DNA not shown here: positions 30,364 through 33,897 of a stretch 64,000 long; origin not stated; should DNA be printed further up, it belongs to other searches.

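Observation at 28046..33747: Apparent operon of CYP102 (P450-BM3-type), WS/DGAT and an alpha/beta hydrolase: possible pathway to esters of subterminally hydroxylated fatty acids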

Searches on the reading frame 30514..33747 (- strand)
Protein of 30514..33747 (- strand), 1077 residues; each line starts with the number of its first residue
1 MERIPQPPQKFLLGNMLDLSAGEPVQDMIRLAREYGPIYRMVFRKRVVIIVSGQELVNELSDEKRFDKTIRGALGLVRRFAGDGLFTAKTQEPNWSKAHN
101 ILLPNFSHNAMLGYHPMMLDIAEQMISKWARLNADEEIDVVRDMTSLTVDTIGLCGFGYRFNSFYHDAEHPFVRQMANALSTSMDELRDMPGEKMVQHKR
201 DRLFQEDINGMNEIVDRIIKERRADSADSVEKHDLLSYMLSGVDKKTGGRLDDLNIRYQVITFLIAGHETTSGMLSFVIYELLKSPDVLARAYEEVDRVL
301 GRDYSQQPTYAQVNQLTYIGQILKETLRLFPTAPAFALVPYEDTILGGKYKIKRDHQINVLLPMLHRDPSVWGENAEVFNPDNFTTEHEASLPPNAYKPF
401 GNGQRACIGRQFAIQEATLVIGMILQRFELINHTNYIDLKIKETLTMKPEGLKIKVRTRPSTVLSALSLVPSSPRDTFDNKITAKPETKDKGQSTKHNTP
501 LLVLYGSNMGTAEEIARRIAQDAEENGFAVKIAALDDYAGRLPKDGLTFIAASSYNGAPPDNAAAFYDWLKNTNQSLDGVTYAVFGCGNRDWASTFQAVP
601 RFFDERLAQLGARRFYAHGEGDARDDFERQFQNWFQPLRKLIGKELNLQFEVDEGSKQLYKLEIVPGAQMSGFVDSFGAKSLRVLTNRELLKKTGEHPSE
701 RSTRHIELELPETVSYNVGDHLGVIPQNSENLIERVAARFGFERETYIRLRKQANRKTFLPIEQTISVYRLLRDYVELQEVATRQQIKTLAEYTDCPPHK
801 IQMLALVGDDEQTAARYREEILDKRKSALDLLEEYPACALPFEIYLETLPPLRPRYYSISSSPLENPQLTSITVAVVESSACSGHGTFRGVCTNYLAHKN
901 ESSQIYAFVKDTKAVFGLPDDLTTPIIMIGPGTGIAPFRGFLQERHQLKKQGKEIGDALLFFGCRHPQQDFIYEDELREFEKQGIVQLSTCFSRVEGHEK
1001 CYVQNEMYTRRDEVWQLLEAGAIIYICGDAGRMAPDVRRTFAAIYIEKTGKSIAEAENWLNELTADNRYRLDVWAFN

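Call 3: search_protein_families(library=pfam, proteins=[window:30514-33747:-])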
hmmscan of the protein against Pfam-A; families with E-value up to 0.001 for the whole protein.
window:30514-33747:- (1077 aa): 4 families
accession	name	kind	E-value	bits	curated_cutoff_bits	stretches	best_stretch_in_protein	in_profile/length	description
PF00067.27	p450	-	1.9e-87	294.4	22.8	1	5-456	1-462/462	Cytochrome P450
PF00667.26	FAD_binding_1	-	4e-38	131.7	32.3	1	683-895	12-222/222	FAD binding domain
PF00258.30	Flavodoxin_1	-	1.8e-30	106.4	25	1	503-634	1-143/143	Flavodoxin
PF00175.26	NAD_binding_1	-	5.3e-15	56.5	22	1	928-1038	1-108/109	Oxidoreductase NAD-binding domain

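Call 17: search_solved_structures(query=window:30514-33747:-, max_evalue=1e-30)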
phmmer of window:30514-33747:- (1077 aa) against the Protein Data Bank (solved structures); distinct sequences matched with E-value up to 1e-30: 183 (the best 60 are shown).
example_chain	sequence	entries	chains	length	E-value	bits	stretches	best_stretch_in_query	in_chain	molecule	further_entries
8dmg_A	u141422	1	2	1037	0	1081.5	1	3-1075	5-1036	Bifunctional cytochrome P450/NADPH--P450 reductase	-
8dme_A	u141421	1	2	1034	0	1081.1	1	4-1075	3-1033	Bifunctional cytochrome P450/NADPH--P450 reductase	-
9wuc_A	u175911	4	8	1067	0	1063.2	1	4-1075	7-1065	bifunctional cytochrome P450/NADPH--P450 reductase | SoP450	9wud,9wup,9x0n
9wuk_A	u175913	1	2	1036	0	1048.2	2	497-1075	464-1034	bifunctional cytochrome P450/NADPH--P450 reductase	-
8hkj_A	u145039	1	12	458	1.7e-161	542.5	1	3-459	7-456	Bifunctional cytochrome P450/NADPH--P450 reductase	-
3psx_A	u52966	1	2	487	2e-156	525.7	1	3-482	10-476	Bifunctional P-450/NADPH-P450 reductase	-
2nnb_A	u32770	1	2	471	2.2e-156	525.5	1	3-460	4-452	Bifunctional P-450:NADPH-P450 reductase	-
1fag_A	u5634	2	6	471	3.1e-156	525.1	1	3-460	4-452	CYTOCHROME P450 BM-3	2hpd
2ij2_A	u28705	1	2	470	3.1e-156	525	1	3-460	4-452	Cytochrome P450 BM3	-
1jpz_A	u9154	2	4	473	3.2e-156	525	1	3-460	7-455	BIFUNCTIONAL P-450:NADPH-P450 REDUCTASE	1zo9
3ben_A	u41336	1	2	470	3.2e-156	525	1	3-460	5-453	Cytochrome P450 102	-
4zfa_A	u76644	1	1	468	3.7e-156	524.8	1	3-459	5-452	Bifunctional P-450/NADPH-P450 reductase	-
4kpa_A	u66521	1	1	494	3.7e-156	524.8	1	3-460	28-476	Cytochrome P450 BM-3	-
1bvy_A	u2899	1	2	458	4.4e-156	524.6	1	3-459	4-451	PROTEIN (CYTOCHROME P450 BM-3)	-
6k24_A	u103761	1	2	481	4.7e-156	524.5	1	3-459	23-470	Bifunctional cytochrome P450/NADPH--P450 reductase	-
23ub_A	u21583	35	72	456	4.7e-156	524.4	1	3-459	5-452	Bifunctional cytochrome P450/NADPH--P450 reductase | Bifunctional P-450/NADPH-P450 reductase | Bifunctional cytochrome P450/NADPH-P450 reductase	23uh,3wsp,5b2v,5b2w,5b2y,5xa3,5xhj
1bu7_A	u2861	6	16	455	4.8e-156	524.4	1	3-459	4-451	PROTEIN (CYTOCHROME P450) | CYTOCHROME P450 BM-3 | CYTOCHROME P450 102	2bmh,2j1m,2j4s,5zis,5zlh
6jmw_A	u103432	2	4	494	5.1e-156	524.3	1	3-459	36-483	Bifunctional cytochrome P450/NADPH--P450 reductase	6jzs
3m4v_A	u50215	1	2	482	7.5e-156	523.8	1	3-482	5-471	Bifunctional P-450/NADPH-P450 reductase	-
1zo4_A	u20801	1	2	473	8.2e-156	523.6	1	3-460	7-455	Bifunctional P-450:NADPH-P450 reductase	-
5jq2_A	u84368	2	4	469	9.1e-156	523.5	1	3-460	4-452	P450 BM3 L407C heme domain mutant | Bifunctional cytochrome P450/NADPH--P450 reductase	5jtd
3ekb_A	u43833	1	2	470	1.1e-155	523.2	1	3-460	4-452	Cytochrome P450(BM-3)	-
1zoa_A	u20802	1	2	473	1.1e-155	523.2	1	3-460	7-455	Bifunctional P-450:NADPH-P450 reductase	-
1p0x_A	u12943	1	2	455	1.3e-155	523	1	3-459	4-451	Bifunctional P-450:NADPH-P450 reductase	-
3hf2_A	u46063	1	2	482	1.4e-155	522.9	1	3-482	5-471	Bifunctional P-450/NADPH-P450 reductase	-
1fah_A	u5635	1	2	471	1.5e-155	522.8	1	3-460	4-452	CYTOCHROME P450 BM-3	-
1smi_A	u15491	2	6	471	1.5e-155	522.7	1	3-460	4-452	Bifunctional P-450:NADPH-P450 reductase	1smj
2ij4_A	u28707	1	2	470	1.6e-155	522.7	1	3-460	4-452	cytochrome P450 BM3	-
3ekf_A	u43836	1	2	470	1.6e-155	522.7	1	3-460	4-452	Cytochrome P450(BM-3)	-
3ekd_A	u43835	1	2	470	1.6e-155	522.7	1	3-460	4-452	Cytochrome P450(BM-3)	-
4kpb_A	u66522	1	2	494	1.8e-155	522.5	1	3-460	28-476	Cytochrome P450 BM-3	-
7wde_A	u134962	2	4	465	2e-155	522.4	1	3-461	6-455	Bifunctional cytochrome P450/NADPH--P450 reductase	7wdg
2ij3_A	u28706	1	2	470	2.1e-155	522.3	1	3-460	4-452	Cytochrome P450 BM3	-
1p0w_A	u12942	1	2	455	2.3e-155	522.2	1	3-459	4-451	Bifunctional P-450:NADPH-P450 reductase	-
1yqo_A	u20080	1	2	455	2.3e-155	522.1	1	3-459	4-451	Bifunctional P-450:NADPH-P450 reductase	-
1yqp_A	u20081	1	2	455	2.4e-155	522.1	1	3-459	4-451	Bifunctional P-450:NADPH-P450 reductase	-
8qzf_A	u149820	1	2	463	2.6e-155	522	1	3-459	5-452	Bifunctional cytochrome P450/NADPH--P450 reductase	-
3kx3_A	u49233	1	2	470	2.9e-155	521.8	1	3-460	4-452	Bifunctional P-450/NADPH-P450 reductase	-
3kx4_A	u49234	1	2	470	2.9e-155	521.8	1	3-460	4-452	Bifunctional P-450/NADPH-P450 reductase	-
2uwh_A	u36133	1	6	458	3e-155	521.8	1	3-459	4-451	BIFUNCTIONAL P-450: NADPH-P450 REDUCTASE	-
4kf0_A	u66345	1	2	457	3.1e-155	521.7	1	3-459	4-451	Bifunctional P-450/NADPH-P450 reductase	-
5b2u_A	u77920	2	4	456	3.2e-155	521.7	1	3-459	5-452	Bifunctional cytochrome P450/NADPH--P450 reductase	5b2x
4kew_A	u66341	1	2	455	3.3e-155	521.7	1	3-459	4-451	Bifunctional P-450/NADPH-P450 reductase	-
7egn_A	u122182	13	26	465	3.8e-155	521.5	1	3-461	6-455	Bifunctional cytochrome P450/NADPH--P450 reductase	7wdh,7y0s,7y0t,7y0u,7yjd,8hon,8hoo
7wg0_A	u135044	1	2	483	4.4e-155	521.2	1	3-459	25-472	Bifunctional cytochrome P450/NADPH--P450 reductase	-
7wy3_A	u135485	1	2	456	4.4e-155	521.2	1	3-459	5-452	Bifunctional cytochrome P450/NADPH--P450 reductase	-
1jme_A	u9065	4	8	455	4.5e-155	521.2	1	3-459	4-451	BIFUNCTIONAL P-450:NADPH-P450 REDUCTASE | Bifunctional cytochrome P450/NADPH--P450 reductase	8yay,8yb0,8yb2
7wdd_A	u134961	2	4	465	5.2e-155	521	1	3-461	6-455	Bifunctional cytochrome P450/NADPH--P450 reductase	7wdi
3kx5_A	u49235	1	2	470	5.6e-155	520.9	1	3-460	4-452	Bifunctional P-450/NADPH-P450 reductase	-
7wy2_A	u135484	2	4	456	6.1e-155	520.8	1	3-459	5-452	Bifunctional cytochrome P450/NADPH--P450 reductase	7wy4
4hgh_A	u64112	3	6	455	6.1e-155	520.8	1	3-459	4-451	Bifunctional P-450/NADPH-P450 reductase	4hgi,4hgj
2x7y_A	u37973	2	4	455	6.1e-155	520.8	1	3-459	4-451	BIFUNCTIONAL P-450/NADPH-P450 REDUCTASE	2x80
1p0v_A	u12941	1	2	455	6.1e-155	520.8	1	3-459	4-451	Bifunctional P-450:NADPH-P450 reductase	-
3npl_A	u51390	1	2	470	6.4e-155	520.7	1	3-460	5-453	Bifunctional P-450/NADPH-P450 reductase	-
5e7y_A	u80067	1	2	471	7.4e-155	520.5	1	3-460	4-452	Bifunctional P-450/NADPH-P450 reductase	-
4hgf_A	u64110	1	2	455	8.4e-155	520.3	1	3-459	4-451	Bifunctional P-450/NADPH-P450 reductase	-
5e78_A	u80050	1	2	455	1.1e-154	519.9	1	3-459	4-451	Bifunctional P-450/NADPH-P450 reductase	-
4hgg_A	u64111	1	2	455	1.2e-154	519.8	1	3-459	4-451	Bifunctional P-450/NADPH-P450 reductase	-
5dyp_A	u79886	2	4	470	1.4e-154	519.5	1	3-460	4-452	Bifunctional P-450/NADPH-P450 reductase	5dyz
8hou_A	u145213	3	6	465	1.9e-154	519.2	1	3-461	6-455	Bifunctional cytochrome P450/NADPH--P450 reductase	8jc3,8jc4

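Call 22: search_protein_families(library=ncbifam, proteins=[window:30514-33747:-], max_evalue=0.01)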
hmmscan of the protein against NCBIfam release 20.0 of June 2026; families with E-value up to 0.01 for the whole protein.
window:30514-33747:- (1077 aa): 27 families (the best 25 are shown)
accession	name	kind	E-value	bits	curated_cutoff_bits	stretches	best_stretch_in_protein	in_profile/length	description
TIGR01931.1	cysJ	equivalog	1e-96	324.9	668.15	1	490-1074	50-597/597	assimilatory sulfite reductase (NADPH) flavoprotein subunit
NF004859.0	PRK06214.1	equivalog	2.2e-80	270.9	432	1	695-1074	189-539/539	sulfite reductase subunit alpha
NF008197.0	PRK10953.1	equivalog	3.7e-71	240.2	838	1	493-1074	56-601/601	NADPH-dependent assimilatory sulfite reductase flavoprotein subunit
NF051859.1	AlbFlvMonOxTrpSyn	equivalog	1.7e-38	132.4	700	1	23-459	40-457/457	bifunctional albaflavenone monooxygenase/terpene synthase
NF045812.1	PentlenOxigase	equivalog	2.2e-36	125.7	800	1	60-459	59-440/444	pentalenene oxygenase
NF050147.1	aminopyruv_ApyO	equivalog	1.8e-21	76.4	525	1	84-457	79-422/444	RiPP biosynthesis cytochrome P450 ApyO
TIGR03224.1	benzo_boxA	equivalog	4.3e-20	72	459.2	1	852-1058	196-398/411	benzoyl-CoA 2,3-epoxidase subunit BoxA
NF058510.1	bifunc_CpcD_PetH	exception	3.3e-18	65.6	635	1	855-1051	181-385/405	bifunctional rod-capping linker CpcD/ferredoxin--NADP reductase PetH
NF045929.1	FNRPetHCyano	equivalog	6.7e-17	61.4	600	1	855-1044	185-385/411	ferredoxin--NADP reductase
TIGR04538.1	P450_cycloAA_1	subfamily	1.1e-14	54.2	500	1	99-452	81-390/395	cytochrome P450, cyclodipeptide synthase-associated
NF006531.0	PRK09004.1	equivalog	1.2e-11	44.5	158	1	502-617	5-119/146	FMN-binding protein MioC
NF005989.0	PRK08105.1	equivalog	5.9e-07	29.5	160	1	503-636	6-142/149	flavodoxin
NF005216.0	PRK06703.1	subfamily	6.1e-07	29.6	127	1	501-613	4-115/151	flavodoxin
TIGR01753.1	flav_short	equivalog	1.4e-06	28.8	123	1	502-616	2-115/140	flavodoxin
NF040810.1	BenC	equivalog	6.7e-06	25.5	430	1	890-1046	174-320/333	benzoate 1,2-dioxygenase electron transfer component BenC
NF041802.1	P450_SolI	exception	0.00014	20.5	850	1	214-432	218-399/424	solanimycin biosynthesis cytochrome P450 SolI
NF041177.1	Cyp119_Thmprot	equivalog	0.00087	18.2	680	0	251-432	196-344/368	cytochrome P450 Cyp119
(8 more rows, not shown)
